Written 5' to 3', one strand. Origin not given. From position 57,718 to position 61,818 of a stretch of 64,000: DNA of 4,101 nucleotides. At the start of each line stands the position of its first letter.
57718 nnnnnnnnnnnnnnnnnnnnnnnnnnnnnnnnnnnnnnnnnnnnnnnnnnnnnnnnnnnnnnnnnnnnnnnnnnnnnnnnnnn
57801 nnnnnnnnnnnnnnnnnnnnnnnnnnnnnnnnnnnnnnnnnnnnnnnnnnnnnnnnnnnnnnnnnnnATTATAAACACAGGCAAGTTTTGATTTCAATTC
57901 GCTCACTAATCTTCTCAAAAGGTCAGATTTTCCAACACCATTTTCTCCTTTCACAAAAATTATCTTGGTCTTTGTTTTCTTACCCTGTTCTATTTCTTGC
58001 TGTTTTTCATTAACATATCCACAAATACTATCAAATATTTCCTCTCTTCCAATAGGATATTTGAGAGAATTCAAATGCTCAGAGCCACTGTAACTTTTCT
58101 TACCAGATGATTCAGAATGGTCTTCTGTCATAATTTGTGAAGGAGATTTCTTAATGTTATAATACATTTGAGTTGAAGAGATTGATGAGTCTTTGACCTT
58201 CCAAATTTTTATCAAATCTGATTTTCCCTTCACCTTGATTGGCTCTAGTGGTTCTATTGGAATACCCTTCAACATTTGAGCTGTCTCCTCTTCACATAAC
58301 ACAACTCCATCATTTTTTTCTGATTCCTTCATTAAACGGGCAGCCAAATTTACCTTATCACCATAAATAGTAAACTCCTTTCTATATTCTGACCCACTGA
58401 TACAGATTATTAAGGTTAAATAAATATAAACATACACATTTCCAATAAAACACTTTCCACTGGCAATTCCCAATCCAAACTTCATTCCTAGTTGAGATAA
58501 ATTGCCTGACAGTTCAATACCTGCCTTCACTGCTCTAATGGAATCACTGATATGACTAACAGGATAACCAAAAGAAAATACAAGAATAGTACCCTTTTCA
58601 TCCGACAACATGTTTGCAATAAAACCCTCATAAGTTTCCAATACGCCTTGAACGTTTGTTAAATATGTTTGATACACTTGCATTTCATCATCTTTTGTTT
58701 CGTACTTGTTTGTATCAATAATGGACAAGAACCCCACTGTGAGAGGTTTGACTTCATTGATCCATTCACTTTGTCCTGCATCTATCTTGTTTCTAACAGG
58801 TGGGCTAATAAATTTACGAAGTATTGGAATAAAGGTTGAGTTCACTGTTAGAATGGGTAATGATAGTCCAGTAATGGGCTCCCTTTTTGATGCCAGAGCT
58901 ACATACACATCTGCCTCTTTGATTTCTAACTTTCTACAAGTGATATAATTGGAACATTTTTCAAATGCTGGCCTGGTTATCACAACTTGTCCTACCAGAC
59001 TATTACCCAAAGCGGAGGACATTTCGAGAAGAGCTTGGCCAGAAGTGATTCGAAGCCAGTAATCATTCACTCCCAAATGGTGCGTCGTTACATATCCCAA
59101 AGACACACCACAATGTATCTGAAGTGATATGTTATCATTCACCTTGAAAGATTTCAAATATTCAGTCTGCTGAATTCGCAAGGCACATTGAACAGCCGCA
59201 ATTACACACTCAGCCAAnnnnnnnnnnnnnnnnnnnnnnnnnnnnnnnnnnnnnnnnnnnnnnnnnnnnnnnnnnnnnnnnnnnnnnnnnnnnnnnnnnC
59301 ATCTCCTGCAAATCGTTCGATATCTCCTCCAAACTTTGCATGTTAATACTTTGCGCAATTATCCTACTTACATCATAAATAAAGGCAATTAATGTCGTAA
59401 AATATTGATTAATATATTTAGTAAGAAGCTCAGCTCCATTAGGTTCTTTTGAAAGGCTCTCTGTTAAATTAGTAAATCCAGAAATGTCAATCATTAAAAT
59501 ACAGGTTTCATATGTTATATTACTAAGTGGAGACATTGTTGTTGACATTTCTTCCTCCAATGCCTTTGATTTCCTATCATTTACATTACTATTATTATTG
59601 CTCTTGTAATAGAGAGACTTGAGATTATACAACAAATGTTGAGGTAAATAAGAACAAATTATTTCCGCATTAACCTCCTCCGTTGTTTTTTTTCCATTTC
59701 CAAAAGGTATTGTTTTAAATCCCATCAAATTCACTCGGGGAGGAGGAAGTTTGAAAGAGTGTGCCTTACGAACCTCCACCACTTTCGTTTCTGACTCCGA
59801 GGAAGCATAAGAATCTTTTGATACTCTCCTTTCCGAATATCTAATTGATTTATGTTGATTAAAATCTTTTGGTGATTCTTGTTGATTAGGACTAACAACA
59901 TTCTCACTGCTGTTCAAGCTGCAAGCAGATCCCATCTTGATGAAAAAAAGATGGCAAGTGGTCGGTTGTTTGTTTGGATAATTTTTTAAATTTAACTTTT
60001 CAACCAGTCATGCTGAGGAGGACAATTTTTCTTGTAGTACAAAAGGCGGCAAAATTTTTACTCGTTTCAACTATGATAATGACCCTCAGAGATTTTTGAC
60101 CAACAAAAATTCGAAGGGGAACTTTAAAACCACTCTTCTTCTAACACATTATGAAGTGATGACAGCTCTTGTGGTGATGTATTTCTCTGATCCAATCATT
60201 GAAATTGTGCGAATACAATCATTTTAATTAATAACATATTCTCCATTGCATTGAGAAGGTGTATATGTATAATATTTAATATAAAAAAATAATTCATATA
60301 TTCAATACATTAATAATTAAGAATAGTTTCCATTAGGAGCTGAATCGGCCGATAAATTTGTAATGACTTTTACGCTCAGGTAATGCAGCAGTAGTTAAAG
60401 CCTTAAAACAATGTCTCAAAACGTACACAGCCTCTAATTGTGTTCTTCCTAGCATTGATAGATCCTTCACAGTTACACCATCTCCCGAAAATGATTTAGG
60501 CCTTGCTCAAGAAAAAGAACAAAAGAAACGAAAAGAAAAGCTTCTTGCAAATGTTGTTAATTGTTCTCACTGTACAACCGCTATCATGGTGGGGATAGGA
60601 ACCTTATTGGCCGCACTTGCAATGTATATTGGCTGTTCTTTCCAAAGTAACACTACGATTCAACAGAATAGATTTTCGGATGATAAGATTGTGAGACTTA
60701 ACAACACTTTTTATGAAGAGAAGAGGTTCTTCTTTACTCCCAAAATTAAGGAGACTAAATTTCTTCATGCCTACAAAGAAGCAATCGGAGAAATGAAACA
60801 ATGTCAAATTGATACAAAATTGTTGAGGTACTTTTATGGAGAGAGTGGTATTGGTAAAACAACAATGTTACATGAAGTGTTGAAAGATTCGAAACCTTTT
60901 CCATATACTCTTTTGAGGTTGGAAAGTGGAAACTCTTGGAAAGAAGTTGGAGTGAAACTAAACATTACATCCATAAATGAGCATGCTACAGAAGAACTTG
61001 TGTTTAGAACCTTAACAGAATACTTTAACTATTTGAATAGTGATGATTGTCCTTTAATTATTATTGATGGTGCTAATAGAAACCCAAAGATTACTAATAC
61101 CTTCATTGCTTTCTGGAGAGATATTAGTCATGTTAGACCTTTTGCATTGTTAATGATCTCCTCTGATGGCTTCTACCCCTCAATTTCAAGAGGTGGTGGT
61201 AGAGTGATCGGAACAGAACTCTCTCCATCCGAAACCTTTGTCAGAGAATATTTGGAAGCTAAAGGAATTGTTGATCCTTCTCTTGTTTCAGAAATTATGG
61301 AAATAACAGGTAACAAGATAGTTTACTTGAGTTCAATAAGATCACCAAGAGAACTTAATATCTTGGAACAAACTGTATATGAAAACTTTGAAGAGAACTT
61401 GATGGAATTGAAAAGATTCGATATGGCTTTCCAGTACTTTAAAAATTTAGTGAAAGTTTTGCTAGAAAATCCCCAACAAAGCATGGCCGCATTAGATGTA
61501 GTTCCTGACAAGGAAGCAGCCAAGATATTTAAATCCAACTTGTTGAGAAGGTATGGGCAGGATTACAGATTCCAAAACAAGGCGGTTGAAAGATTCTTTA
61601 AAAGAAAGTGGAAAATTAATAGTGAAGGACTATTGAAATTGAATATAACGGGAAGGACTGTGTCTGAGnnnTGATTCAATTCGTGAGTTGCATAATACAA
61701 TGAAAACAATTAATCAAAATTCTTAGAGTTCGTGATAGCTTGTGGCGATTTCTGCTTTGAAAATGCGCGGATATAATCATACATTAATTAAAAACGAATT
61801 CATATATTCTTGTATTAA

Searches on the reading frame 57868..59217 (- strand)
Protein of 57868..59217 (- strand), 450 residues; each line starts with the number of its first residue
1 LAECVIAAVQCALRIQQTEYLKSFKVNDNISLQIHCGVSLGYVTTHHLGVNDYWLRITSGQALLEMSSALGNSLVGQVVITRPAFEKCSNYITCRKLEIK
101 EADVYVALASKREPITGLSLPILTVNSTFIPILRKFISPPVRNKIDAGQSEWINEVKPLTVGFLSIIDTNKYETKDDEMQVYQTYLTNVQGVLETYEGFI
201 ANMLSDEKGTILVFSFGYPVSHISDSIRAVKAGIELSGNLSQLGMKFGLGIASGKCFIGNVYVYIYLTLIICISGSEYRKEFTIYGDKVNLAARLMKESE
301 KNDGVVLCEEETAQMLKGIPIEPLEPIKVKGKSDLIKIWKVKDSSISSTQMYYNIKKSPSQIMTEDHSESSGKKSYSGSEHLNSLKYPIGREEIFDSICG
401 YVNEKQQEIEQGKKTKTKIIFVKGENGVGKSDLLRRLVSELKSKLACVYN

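Call 30: search_solved_structures(query=window:57868-59217:-, max_evalue=1, show_alignments=2)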
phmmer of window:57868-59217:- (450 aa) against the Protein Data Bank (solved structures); distinct sequences matched with E-value up to 1: 19.
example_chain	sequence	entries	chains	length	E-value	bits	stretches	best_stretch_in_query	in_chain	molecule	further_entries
4oya_A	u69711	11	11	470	5e-10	42.2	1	133-312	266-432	Adenylate cyclase type 10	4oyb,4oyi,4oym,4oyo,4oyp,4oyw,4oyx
4cm0_A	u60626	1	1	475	5e-10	42.2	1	133-312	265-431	SOLUBLE ADENYLYL CYCLASE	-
4clf_A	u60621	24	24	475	5.2e-10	42.2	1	133-312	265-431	ADENYLATE CYCLASE TYPE 10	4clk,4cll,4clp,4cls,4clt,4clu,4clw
4cm2_A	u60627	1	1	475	6.8e-10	41.8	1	133-312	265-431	ADENYLATE CYCLASE TYPE 10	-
2w01_A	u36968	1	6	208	5.7e-06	28.9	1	173-342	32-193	ADENYLATE CYCLASE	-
3r5g_A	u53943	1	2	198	1.5e-05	27.5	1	180-344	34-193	CyaB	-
6fht_A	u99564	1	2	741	6.4e-05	25.4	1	168-341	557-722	Bacteriophytochrome,Adenylate cyclase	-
6sir_A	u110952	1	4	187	0.0015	20.9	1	282-339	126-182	Nucleotide cyclase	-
5oyh_A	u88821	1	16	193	0.0017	20.7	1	281-340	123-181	Nucleotide cyclase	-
6ao9_A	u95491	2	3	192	0.012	18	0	282-340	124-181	Bacterio-rhodopsin/guanylyl cyclase 1 fusion protein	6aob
6aoa_A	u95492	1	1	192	0.015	17.6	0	282-340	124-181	Bacterio-rhodopsin/guanylyl cyclase 1 fusion protein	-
5x4t_A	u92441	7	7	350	0.019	17.3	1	274-343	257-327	Photoactivated adenylyl cyclase | Family 3 adenylate cyclase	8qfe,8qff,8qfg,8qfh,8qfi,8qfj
5x4u_A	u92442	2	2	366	0.019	17.3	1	274-344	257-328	Photoactivated adenylyl cyclase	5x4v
9f1z_A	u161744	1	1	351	0.019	17.3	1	274-343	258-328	Family 3 adenylate cyclase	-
4yus_A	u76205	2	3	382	0.021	17.1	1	274-344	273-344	Family 3 adenylate cyclase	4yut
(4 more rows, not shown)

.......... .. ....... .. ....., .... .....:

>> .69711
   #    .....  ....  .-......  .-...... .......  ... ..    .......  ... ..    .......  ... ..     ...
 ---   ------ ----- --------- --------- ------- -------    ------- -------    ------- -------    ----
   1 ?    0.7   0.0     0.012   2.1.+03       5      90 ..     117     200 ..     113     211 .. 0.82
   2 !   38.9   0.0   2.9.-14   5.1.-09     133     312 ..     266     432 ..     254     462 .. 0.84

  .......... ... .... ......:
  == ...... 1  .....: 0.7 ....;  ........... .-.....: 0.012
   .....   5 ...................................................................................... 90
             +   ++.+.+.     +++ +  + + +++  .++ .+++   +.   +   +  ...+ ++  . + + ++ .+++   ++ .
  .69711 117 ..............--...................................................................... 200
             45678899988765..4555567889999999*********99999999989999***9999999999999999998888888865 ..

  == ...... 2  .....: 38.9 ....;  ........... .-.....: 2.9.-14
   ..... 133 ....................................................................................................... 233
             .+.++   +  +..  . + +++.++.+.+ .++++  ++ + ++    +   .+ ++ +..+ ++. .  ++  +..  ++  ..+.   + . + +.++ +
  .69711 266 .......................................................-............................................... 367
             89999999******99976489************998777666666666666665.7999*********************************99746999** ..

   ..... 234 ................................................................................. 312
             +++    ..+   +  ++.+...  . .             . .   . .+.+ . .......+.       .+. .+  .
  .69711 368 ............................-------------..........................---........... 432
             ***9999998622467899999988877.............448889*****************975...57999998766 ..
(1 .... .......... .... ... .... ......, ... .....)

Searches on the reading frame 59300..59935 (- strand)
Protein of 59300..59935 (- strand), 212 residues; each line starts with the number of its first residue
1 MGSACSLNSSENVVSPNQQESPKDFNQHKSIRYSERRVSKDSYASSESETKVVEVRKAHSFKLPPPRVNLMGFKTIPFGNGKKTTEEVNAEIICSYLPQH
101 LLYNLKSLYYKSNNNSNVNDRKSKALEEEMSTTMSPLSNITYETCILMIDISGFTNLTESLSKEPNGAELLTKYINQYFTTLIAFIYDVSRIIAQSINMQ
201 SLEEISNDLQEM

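Call 19: search_protein_families(library=pfam, proteins=[window:59300-59935:-], max_evalue=0.001)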
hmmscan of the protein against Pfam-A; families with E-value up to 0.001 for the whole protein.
window:59300-59935:- (212 aa): 0 families

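Call 32: search_solved_structures(query=window:59300-59935:-, max_evalue=10, show_alignments=1)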
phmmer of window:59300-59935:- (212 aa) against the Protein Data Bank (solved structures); distinct sequences matched with E-value up to 10: 5.
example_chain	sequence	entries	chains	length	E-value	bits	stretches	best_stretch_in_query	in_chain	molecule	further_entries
2kdk_A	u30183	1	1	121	0.49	13.2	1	79-128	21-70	Aryl hydrocarbon receptor nuclear translocator-like protein 2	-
4oya_A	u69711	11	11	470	0.97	12.2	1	143-184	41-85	Adenylate cyclase type 10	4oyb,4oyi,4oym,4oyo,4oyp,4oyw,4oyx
4cm2_A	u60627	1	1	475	0.98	12.2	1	143-184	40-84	ADENYLATE CYCLASE TYPE 10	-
4clf_A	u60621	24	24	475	0.98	12.2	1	143-184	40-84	ADENYLATE CYCLASE TYPE 10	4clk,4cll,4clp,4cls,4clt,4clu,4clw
4cm0_A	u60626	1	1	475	0.99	12.2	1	143-184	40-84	SOLUBLE ADENYLYL CYCLASE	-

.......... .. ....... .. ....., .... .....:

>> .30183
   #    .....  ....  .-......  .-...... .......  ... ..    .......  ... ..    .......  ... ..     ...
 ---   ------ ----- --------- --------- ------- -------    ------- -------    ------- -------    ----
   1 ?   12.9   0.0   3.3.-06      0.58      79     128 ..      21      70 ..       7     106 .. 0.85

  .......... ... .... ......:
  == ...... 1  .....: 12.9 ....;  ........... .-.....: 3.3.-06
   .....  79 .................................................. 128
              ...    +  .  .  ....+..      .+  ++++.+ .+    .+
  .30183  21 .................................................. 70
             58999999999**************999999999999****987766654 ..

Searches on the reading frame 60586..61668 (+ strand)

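Call 19: search_protein_families(library=pfam, proteins=[window:60586-61668:+], max_evalue=0.001)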
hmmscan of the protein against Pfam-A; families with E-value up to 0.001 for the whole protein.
window:60586-61668:+ (361 aa): 1 family
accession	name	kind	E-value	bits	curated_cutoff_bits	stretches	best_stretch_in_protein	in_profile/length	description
PF13401.12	AAA_22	-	4.2e-06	27.5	27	1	77-190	4-120/130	AAA domain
